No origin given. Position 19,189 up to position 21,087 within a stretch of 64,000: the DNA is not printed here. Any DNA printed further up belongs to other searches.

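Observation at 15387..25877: Seven-gene operon: Zn-ribbon/TIR protein, three paralogous coiled-coil 2-TM proteins, two small proteins and a Ycf46-like AAA+ ATPase - candidate undescribed conflict/defence system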

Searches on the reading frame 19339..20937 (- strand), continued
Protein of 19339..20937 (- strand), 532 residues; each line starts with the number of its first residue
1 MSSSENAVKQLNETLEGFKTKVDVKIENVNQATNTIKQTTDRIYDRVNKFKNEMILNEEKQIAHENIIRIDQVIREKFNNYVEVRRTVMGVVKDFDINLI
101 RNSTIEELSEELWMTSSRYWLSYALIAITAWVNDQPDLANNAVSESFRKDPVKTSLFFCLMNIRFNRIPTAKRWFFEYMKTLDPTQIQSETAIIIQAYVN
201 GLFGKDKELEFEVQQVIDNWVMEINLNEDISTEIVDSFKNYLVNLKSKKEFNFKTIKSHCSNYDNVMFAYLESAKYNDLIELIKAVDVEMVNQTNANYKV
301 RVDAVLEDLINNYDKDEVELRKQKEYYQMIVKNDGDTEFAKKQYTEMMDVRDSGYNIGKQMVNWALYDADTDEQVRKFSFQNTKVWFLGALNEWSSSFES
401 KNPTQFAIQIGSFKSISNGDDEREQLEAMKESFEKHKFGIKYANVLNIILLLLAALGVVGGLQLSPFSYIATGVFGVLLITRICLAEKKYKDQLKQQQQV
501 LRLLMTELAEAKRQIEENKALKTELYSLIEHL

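Call 113: find_related_loci(query=A7, collection=viral_contigs, flank=8000)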
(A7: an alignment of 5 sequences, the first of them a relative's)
Query A7 (573 aa) in viral_contigs; peptide patterns used: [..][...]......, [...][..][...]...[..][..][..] (x = any residue, [..] = any of these).
47 stretches matched a pattern; 1 encode a relative of the query (tblastn E <= 1e-3); 1 distinct loci.
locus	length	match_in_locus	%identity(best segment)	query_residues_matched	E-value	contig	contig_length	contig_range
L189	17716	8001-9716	56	1-573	0e+0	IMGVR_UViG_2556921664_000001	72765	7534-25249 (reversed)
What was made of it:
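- Tried and rejected: A second viral-contig scan with the minimal paralogue alignment found only one contig, already known (call 113).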
